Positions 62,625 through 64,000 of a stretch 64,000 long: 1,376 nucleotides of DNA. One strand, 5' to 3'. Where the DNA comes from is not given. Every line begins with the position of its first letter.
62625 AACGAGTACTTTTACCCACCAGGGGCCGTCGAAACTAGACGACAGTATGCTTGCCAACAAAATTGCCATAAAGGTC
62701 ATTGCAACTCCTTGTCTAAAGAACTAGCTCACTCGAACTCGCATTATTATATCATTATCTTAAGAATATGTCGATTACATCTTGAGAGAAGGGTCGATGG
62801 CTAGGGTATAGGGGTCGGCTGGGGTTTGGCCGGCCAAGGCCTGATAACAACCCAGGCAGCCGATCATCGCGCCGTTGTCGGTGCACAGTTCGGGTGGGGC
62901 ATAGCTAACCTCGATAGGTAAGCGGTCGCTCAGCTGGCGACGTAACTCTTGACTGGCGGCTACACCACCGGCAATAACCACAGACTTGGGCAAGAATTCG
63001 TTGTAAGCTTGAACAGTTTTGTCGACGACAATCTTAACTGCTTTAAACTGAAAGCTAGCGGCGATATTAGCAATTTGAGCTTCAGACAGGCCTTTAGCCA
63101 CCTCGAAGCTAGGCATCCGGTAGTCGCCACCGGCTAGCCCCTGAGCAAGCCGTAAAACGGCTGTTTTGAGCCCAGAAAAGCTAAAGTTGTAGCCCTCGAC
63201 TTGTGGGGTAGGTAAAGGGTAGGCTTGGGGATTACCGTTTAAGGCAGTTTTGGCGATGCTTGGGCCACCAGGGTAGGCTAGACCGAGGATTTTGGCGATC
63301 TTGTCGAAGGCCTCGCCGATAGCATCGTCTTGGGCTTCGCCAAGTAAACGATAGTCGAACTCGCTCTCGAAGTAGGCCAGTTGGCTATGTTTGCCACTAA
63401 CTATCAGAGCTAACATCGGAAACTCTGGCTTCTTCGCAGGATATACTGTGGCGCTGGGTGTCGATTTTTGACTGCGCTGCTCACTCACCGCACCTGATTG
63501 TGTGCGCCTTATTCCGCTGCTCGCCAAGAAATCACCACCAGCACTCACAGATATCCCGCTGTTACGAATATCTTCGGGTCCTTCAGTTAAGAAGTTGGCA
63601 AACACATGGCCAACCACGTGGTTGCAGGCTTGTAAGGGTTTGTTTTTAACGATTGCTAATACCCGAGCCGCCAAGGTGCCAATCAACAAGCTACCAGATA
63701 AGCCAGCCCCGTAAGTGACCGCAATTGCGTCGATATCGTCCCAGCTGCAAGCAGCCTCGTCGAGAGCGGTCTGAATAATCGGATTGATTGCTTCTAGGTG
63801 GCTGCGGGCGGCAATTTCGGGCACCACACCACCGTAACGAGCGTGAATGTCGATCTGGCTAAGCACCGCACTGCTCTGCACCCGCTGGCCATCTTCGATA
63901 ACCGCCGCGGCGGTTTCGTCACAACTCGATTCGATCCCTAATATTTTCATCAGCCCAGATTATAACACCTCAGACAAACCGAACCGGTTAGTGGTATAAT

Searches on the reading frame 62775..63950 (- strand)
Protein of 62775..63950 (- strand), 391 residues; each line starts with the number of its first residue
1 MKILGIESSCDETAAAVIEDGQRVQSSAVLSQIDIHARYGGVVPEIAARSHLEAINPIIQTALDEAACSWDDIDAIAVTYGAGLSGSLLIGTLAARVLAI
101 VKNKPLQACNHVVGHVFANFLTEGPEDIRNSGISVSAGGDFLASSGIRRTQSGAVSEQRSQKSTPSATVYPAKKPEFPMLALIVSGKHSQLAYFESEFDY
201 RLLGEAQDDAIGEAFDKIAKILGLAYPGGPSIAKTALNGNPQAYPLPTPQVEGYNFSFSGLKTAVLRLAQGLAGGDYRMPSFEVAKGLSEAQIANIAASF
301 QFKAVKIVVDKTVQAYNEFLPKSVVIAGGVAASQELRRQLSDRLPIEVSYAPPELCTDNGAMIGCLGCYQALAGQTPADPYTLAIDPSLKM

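Call 12: find_related_loci(query=window:62775-63950:-, collection=genome_contigs, flank=6000)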
Query window:62775-63950:- (391 aa) in genome_contigs; peptide patterns used: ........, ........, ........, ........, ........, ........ (x = any residue, [..] = any of these).
600 stretches matched a pattern (row limit reached: there are more); 585 encode a relative of the query (tblastn E <= 1e-3); the best 80 are kept; 80 distinct loci.
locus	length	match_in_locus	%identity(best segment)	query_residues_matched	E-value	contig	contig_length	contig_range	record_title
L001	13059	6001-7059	60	1-391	7e-148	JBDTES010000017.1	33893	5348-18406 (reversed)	MAG: Candidatus Saccharimonadales bacterium isolate cluster2_bin.208 k127_2631775, whole genome shotgun sequence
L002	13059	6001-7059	59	1-391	5e-146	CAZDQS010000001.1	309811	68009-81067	MAG TPA_asm: uncultured Candidatus Saccharibacteria bacterium isolate SRP144015_co1_47 genome assembly, contig: NODE_14_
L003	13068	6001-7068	56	1-391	1e-137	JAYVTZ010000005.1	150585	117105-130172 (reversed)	MAG: Burkholderiaceae bacterium isolate GL74_UP_metabat_189 GL74_UP_metabat_189_4, whole genome shotgun sequence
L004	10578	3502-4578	56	1-391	1e-133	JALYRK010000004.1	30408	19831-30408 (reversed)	MAG: bacterium isolate MDV bin87 SD1454_NODE_198_length_30408_cov_8.194644, whole genome shotgun sequence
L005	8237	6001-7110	54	1-391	8e-128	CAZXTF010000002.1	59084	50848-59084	MAG TPA_asm: uncultured Candidatus Saccharibacteria bacterium isolate SRP344714_co1_143 genome assembly, contig: NODE_11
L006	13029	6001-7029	53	1-391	2e-124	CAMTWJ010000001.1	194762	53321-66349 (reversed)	MAG: uncultured Candidatus Saccharibacteria bacterium isolate G02_MAG_00014 genome assembly, contig: G02_MAG_00014_00000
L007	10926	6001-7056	53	1-391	3e-123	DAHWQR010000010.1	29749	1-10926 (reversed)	MAG TPA_asm: Candidatus Saccharibacteria bacterium isolate clean1453 k141_1159298, whole genome shotgun sequence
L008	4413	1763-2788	46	1-390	2e-96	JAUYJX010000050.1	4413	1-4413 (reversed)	MAG: bacterium isolate C24_metabat.bin.170 C24_k141_831191, whole genome shotgun sequence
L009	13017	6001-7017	41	1-391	7e-88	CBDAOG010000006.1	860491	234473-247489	MAG: Dehalococcoidia bacterium isolate 0aa05121-dee9-464a-b52f-06bcf9350706 genome assembly, contig: contig_6, whole gen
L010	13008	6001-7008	42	1-391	1e-84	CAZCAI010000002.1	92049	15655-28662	MAG TPA_asm: uncultured Anaerolineales bacterium isolate SRP332253_co1_146 genome assembly, contig: NODE_201_length_9204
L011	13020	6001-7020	40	1-391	1e-82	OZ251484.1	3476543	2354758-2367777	MAG: Dehalococcoidia bacterium isolate ef173376-b59c-4e26-81a4-37713676cc5d genome assembly, chromosome: 1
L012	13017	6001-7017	42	1-370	3e-82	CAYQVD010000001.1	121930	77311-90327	MAG TPA_asm: uncultured Bdellovibrionales bacterium isolate SRP191223_co1_93 genome assembly, contig: NODE_41_length_121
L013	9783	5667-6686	40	1-391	2e-82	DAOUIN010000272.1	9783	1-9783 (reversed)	MAG TPA_asm: Dehalococcoidia bacterium isolate S25_171 k133_77685, whole genome shotgun sequence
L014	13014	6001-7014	41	1-391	4e-82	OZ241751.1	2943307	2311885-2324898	MAG: Dehalococcoidia bacterium isolate 2d2bd2f0-bb19-455d-b0e6-924b4cd30b0b genome assembly, chromosome: 1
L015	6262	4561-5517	42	3-363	5e-82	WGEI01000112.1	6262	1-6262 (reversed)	MAG: Anaerolineae bacterium isolate S146_30 k151_260631, whole genome shotgun sequence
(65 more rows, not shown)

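Call 20: find_encoding_contigs(protein=window:62775-63950:-, flank=6000, max_places=10)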
Protein window:62775-63950:- (391 aa): no gene with exactly this product is on record in the collection.

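Call 29: find_homologous_proteins(query=window:62775-63950:-, max_evalue=1e-100)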
Query window:62775-63950:- (391 aa): 7237 proteins with E <= 1e-100 among 8000 candidates; the best 120 are listed.
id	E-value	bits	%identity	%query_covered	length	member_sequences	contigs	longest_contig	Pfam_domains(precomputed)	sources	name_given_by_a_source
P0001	1.0e-252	856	100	100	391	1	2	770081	PF00814.32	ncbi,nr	ncbi:tRNA (adenosine(37)-N6)-threonylcarbamoyltransferase complex transferase subunit TsaD [Candidat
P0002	5.3e-166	571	71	100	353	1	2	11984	PF00814.32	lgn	-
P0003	4.9e-153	528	64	100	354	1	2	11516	PF00814.32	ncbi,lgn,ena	-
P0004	1.2e-149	517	63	100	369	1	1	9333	PF00814.32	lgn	-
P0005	1.2e-148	513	61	100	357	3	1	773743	PF02543.22,PF00814.32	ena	-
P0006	3.8e-148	512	63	100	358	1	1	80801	PF02543.22,PF00814.32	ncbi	ncbi:MAG: tRNA (adenosine(37)-N6)-threonylcarbamoyltransferase complex transferase subunit TsaD [Pat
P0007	6.5e-148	511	62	100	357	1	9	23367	PF00814.32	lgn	-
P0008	3.7e-146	505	61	100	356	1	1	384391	PF02543.22,PF00814.32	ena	-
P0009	3.3e-145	502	61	100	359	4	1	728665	PF02543.22,PF00814.32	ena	-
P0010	1.5e-144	500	62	100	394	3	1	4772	PF00814.32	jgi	jgi:N6-L-threonylcarbamoyladenine synthase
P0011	2.1e-144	500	61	100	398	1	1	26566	PF00814.32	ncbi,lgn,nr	ncbi:MAG: gcp, putative tRNA threonylcarbamoyladenosine biosynthesis protein Gcp [Candidatus Sacchar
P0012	9.5e-144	497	61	100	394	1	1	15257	PF02543.22,PF00814.32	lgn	-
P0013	6.8e-143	495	61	100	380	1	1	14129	PF02543.22,PF00814.32,PF22521.3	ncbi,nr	ncbi:MAG TPA: tRNA (adenosine(37)-N6)-threonylcarbamoyltransferase complex transferase subunit TsaD 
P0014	8.2e-143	494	62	100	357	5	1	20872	PF00814.32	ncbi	-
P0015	3.3e-142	492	60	100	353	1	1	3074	PF02543.22,PF00814.32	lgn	-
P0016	9.0e-142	491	61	100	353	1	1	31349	PF00814.32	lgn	-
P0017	1.3e-141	490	62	100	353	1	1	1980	PF02543.22,PF00814.32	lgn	-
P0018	1.5e-141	490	61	100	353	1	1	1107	PF00814.32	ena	-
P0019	2.2e-141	490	61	100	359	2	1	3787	PF02543.22,PF00814.32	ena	-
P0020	2.5e-141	489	62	100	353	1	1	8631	PF02543.22,PF00814.32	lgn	-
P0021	2.9e-141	489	59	100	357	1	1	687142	PF02543.22,PF00814.32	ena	-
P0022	3.2e-141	489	60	100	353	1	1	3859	PF00814.32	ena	-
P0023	3.6e-141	489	60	100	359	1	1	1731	PF02543.22,PF00814.32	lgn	-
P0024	4.0e-141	489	61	100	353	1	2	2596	PF00814.32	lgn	-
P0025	5.0e-141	488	60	100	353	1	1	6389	PF02543.22,PF00814.32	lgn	-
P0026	6.2e-141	488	63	100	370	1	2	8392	PF02543.22,PF00814.32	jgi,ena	-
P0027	7.1e-141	488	60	100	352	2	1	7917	PF00814.32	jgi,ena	-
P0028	7.4e-141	488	60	100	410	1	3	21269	PF02543.22,PF00814.32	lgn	-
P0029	9.5e-141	488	60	100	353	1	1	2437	PF02543.22,PF00814.32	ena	-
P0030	1.2e-140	487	60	100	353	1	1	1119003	PF02543.22,PF00814.32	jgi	jgi:N6-L-threonylcarbamoyladenine synthase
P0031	1.2e-140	487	60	100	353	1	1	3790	PF00814.32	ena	-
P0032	1.6e-140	487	61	100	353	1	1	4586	PF00814.32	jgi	jgi:N6-L-threonylcarbamoyladenine synthase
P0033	1.8e-140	487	61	100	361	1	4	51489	PF02543.22,PF00814.32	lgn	-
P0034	2.0e-140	487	61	100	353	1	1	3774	PF00814.32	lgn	-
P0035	2.6e-140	486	60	100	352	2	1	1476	PF02543.22,PF00814.32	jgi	jgi:N6-L-threonylcarbamoyladenine synthase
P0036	2.8e-140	486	60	100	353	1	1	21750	PF02543.22,PF00814.32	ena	-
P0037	2.9e-140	486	58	100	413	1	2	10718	PF00814.32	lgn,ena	-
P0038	3.0e-140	486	60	100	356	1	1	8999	PF00814.32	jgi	jgi:N6-L-threonylcarbamoyladenine synthase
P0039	3.2e-140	486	61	100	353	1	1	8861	PF00814.32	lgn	-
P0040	3.7e-140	486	61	100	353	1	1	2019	PF02543.22,PF00814.32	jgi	jgi:N6-L-threonylcarbamoyladenine synthase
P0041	4.7e-140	485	61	100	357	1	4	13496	PF02543.22,PF00814.32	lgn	-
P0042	6.6e-140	485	61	100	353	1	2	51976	PF02543.22,PF00814.32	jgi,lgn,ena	-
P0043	7.7e-140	485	60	100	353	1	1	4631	PF02543.22,PF00814.32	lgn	-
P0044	8.1e-140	484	61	100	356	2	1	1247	PF00814.32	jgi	jgi:N6-L-threonylcarbamoyladenine synthase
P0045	8.1e-140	484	61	100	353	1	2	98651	PF02543.22,PF00814.32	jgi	jgi:N6-L-threonylcarbamoyladenine synthase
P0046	1.2e-139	484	61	100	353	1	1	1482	PF00814.32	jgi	jgi:N6-L-threonylcarbamoyladenine synthase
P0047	1.2e-139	484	61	100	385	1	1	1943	PF02543.22,PF00814.32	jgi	jgi:N6-L-threonylcarbamoyladenine synthase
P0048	1.7e-139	483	61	100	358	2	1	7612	PF02543.22,PF00814.32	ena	-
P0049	1.8e-139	483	61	100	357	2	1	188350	PF02543.22,PF00814.32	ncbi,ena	-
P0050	1.9e-139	483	60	100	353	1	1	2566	PF00814.32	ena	-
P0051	1.9e-139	483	60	100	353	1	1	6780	PF02543.22,PF00814.32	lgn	-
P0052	2.0e-139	483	58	100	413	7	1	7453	PF00814.32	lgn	-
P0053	2.2e-139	483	60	100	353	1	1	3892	PF00814.32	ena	-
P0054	2.2e-139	483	61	100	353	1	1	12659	PF02543.22,PF00814.32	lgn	-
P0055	2.5e-139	483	60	100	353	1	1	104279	PF02543.22,PF00814.32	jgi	jgi:N6-L-threonylcarbamoyladenine synthase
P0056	3.1e-139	483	61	100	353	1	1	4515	PF02543.22,PF00814.32,PF22521.3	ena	-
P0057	3.6e-139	482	60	100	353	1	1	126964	PF00814.32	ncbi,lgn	ncbi:MAG: tRNA (adenosine(37)-N6)-threonylcarbamoyltransferase complex transferase subunit TsaD [Can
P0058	3.8e-139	482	61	100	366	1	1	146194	PF00814.32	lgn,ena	-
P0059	4.7e-139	482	60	100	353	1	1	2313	PF00814.32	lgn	-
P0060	4.9e-139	482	60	100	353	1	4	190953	PF02543.22,PF00814.32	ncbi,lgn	-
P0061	4.9e-139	482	59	100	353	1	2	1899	PF02543.22,PF00814.32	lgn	-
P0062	5.2e-139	482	60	100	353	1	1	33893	PF00814.32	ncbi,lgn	ncbi:MAG: tRNA (adenosine(37)-N6)-threonylcarbamoyltransferase complex transferase subunit TsaD [Can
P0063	5.3e-139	482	60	100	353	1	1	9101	PF00814.32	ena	-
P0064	5.5e-139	482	58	100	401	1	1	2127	PF00814.32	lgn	-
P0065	5.7e-139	482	61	100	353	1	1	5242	PF02543.22,PF00814.32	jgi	jgi:N6-L-threonylcarbamoyladenine synthase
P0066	6.7e-139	481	60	100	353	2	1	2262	PF02543.22,PF00814.32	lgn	-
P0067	6.9e-139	481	58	100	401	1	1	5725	PF00814.32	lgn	-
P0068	7.6e-139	481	60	100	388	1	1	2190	PF02543.22,PF00814.32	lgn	-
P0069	7.8e-139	481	59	100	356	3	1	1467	PF00814.32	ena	-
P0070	9.2e-139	481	61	100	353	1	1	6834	PF00814.32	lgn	-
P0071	1.0e-138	481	57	100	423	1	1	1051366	PF00814.32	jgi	jgi:N6-L-threonylcarbamoyladenine synthase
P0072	1.1e-138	481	61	100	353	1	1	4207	PF00814.32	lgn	-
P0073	1.2e-138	481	60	100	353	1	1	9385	PF02543.22,PF00814.32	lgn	-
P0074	1.3e-138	481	61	100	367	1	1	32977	PF00814.32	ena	-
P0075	1.5e-138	480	59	100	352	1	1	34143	PF00814.32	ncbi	-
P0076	1.5e-138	480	60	100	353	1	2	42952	PF02543.22,PF00814.32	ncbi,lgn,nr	ncbi:MAG TPA: tRNA (adenosine(37)-N6)-threonylcarbamoyltransferase complex transferase subunit TsaD 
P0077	1.5e-138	480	59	100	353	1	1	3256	PF02543.22,PF00814.32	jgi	jgi:N6-L-threonylcarbamoyladenine synthase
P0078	1.6e-138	480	60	100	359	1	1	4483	PF00814.32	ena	-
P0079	1.6e-138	480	59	100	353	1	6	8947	PF00814.32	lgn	-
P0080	1.6e-138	480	60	100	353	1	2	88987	PF00814.32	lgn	-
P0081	1.7e-138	480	60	100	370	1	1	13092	PF00814.32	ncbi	-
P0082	1.8e-138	480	60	100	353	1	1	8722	PF02543.22,PF00814.32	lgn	-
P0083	1.9e-138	480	60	100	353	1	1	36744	PF02543.22,PF00814.32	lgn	-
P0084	2.0e-138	480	59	100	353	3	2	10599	PF00814.32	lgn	-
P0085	2.3e-138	480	61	100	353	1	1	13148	PF00814.32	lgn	-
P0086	2.4e-138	480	59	100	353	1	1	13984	PF00814.32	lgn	-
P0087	2.4e-138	480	61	100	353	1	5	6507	PF02543.22,PF00814.32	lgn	-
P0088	2.6e-138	480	59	100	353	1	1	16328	PF00814.32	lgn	-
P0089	3.0e-138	479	59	100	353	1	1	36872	PF02543.22,PF00814.32,PF22521.3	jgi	jgi:N6-L-threonylcarbamoyladenine synthase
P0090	3.1e-138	479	59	100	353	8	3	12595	PF00814.32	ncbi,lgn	ncbi:MAG: tRNA (adenosine(37)-N6)-threonylcarbamoyltransferase complex transferase subunit TsaD [Can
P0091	3.6e-138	479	62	100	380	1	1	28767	PF00814.32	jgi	jgi:N6-L-threonylcarbamoyladenine synthase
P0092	3.6e-138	479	59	100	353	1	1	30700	PF00814.32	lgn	-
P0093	3.7e-138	479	59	100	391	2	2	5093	PF00814.32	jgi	-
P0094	3.7e-138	479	60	100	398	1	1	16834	PF00814.32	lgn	-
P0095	3.8e-138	479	60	100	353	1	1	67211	PF00814.32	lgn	-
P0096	3.8e-138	479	59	100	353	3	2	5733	PF00814.32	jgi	jgi:N6-L-threonylcarbamoyladenine synthase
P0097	4.1e-138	479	59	100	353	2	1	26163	PF00814.32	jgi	jgi:N6-L-threonylcarbamoyladenine synthase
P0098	4.2e-138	479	58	100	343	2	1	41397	PF02543.22,PF00814.32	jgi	jgi:N6-L-threonylcarbamoyladenine synthase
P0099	4.3e-138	479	61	100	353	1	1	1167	PF00814.32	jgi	jgi:N6-L-threonylcarbamoyladenine synthase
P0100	4.4e-138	479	59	100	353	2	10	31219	PF00814.32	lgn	-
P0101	5.1e-138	479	58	100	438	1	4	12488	PF00814.32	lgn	-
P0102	6.0e-138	478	59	100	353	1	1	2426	PF00814.32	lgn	-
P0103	6.6e-138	478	60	100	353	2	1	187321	PF00814.32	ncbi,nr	ncbi:MAG TPA: tRNA (adenosine(37)-N6)-threonylcarbamoyltransferase complex transferase subunit TsaD 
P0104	7.1e-138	478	60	100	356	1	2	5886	PF00814.32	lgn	-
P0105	7.2e-138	478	60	100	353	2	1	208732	PF00814.32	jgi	-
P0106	7.2e-138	478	60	100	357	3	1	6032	PF00814.32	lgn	-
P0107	7.3e-138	478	60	100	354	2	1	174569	PF00814.32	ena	-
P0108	7.5e-138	478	60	100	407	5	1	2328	PF02543.22,PF00814.32,PF22521.3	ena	-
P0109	7.7e-138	478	62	100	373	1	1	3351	PF00814.32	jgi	jgi:N6-L-threonylcarbamoyladenine synthase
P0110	7.9e-138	478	60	100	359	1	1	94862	PF02543.22,PF00814.32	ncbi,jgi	-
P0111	8.0e-138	478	61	100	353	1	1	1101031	PF00814.32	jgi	jgi:N6-L-threonylcarbamoyladenine synthase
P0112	8.4e-138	478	59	100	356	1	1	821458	PF02543.22,PF00814.32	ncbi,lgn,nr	ncbi:MAG: gcp, putative tRNA threonylcarbamoyladenosine biosynthesis protein Gcp [Candidatus Sacchar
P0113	8.7e-138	478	60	100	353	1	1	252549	PF02543.22,PF00814.32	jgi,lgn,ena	-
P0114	9.0e-138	478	60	100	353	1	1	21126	PF00814.32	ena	-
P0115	9.6e-138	478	61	100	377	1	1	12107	PF00814.32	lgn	-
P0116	1.0e-137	478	60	100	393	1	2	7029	PF02543.22,PF00814.32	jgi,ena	-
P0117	1.2e-137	477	59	100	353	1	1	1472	PF00814.32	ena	-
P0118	1.3e-137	477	60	100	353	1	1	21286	PF00814.32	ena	-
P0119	1.3e-137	477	60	100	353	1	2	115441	PF00814.32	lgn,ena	-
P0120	1.5e-137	477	60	100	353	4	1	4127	PF00814.32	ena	-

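Call 30: find_encoding_contigs(protein=P0001, flank=10000, max_places=6)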
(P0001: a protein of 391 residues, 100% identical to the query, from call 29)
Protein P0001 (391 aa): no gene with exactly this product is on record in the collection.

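Call 31: find_encoding_contigs(protein=P0002, flank=10000, max_places=6)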
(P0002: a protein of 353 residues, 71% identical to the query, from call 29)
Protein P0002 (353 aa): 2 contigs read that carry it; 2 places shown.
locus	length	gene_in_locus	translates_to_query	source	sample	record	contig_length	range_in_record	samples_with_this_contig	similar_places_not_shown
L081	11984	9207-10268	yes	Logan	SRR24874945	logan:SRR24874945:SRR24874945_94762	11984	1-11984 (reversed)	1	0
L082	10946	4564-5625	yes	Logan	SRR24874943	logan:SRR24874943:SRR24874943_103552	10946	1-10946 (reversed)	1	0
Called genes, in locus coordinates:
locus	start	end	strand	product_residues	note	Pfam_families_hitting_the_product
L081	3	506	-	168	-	?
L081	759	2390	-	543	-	PF00118:Cpn60_TCP1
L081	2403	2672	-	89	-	PF00166:Cpn10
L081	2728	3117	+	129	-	-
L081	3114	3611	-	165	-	-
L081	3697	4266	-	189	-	-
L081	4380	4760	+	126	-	-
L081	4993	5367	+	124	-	-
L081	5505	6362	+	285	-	PF19420:DDAH_eukar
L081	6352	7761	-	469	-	-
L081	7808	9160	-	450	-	PF08245:Mur_ligase_M, PF02875:Mur_ligase_C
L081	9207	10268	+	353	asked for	PF00814:TsaD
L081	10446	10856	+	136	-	-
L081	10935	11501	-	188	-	-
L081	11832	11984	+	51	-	?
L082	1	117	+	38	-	?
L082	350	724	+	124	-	-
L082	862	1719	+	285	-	PF19420:DDAH_eukar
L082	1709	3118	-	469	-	-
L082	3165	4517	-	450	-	PF08245:Mur_ligase_M, PF02875:Mur_ligase_C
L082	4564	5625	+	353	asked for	PF00814:TsaD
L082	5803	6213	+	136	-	-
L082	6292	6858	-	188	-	-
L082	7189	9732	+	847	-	PF00133:tRNA-synt_1, PF09334:tRNA-synt_1g (weak), PF13603:tRNA-synt_1_2 (weak), PF09334:tRNA-synt_1g, PF08264:Anticodon_1, PF10458:Val_tRNA-synt_C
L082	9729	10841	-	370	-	PF20720:nSTAND3 (faint), PF00004:AAA (faint), PF13173:AAA_14, PF13401:AAA_22 (faint), PF13635:DUF4143, PF08279:HTH_11 (faint)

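Call 34: list_cluster_members(proteins=[P0001])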
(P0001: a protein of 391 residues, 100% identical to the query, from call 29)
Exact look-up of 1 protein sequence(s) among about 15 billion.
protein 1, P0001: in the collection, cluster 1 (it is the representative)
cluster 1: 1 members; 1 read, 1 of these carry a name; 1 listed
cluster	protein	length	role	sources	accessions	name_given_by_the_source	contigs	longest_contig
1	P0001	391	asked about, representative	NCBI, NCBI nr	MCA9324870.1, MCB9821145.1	tRNA (adenosine(37)-N6)-threonylcarbamoyltransferase complex transferase subunit TsaD ...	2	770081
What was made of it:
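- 62775..63950 (-): tsaD coding sequence, the upstream flank of the gap. PF00814 TsaD; 100% identical to NCBI MCA9324870.1 (calls 29, 34).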

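Call 50: find_homologous_proteins(query=L082:5803-6213:+, max_evalue=0.001)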
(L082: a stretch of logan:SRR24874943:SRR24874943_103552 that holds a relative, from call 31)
Query L082:5803-6213:+ (136 aa): 1 proteins with E <= 0.001 among 61 candidates.
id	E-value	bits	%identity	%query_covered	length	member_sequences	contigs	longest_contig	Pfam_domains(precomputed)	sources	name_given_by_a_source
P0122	3.0e-83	295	100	100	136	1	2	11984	-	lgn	-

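Call 69: find_encoding_contigs(protein=P0003, flank=5000, max_places=3)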
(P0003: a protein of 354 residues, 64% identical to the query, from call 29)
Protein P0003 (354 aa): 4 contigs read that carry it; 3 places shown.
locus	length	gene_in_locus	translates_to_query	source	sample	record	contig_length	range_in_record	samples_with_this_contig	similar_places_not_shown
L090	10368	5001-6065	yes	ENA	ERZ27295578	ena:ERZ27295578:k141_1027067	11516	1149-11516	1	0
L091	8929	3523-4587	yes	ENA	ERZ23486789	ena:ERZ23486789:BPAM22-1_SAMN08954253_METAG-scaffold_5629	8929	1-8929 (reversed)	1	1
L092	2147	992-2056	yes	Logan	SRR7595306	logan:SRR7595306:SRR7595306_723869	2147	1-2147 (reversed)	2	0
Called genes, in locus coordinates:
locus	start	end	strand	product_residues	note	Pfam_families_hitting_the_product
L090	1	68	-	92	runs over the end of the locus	-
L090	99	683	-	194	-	-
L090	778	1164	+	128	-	-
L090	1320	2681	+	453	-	PF08245:Mur_ligase_M, PF02875:Mur_ligase_C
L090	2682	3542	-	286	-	PF19420:DDAH_eukar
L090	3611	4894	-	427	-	-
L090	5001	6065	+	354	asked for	PF00814:TsaD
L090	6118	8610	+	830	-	PF00133:tRNA-synt_1, PF09334:tRNA-synt_1g (weak), PF13603:tRNA-synt_1_2 (weak), PF09334:tRNA-synt_1g, PF08264:Anticodon_1, PF10458:Val_tRNA-synt_C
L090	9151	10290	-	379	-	PF13401:AAA_22 (faint), PF13173:AAA_14, PF13635:DUF4143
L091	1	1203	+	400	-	?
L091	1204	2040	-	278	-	PF19420:DDAH_eukar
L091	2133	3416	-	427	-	-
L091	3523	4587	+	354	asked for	PF00814:TsaD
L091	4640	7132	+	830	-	PF00133:tRNA-synt_1, PF09334:tRNA-synt_1g (weak), PF13603:tRNA-synt_1_2 (weak), PF09334:tRNA-synt_1g, PF08264:Anticodon_1, PF10458:Val_tRNA-synt_C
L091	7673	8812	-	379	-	PF13401:AAA_22 (faint), PF13173:AAA_14, PF13635:DUF4143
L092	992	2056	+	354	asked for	PF00814:TsaD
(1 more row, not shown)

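Call 70: find_encoding_contigs(protein=P0004, flank=5000, max_places=3)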
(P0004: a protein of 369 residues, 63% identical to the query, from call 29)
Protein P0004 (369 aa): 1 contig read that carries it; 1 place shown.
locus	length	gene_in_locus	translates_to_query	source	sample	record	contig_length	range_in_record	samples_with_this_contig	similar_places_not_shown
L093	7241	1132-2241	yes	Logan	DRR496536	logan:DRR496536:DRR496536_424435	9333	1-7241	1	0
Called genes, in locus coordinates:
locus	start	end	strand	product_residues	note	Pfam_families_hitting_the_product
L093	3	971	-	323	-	?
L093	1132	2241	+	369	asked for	PF00814:TsaD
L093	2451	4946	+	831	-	PF00133:tRNA-synt_1, PF09334:tRNA-synt_1g (weak), PF13603:tRNA-synt_1_2 (faint), PF09334:tRNA-synt_1g, PF08264:Anticodon_1, PF10458:Val_tRNA-synt_C (weak)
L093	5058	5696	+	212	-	-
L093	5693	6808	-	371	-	PF13173:AAA_14, PF13635:DUF4143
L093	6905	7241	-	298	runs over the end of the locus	PF13560:HTH_31, PF01381:HTH_3, PF13443:HTH_26 (weak), PF00702:Hydrolase, PF13419:HAD_2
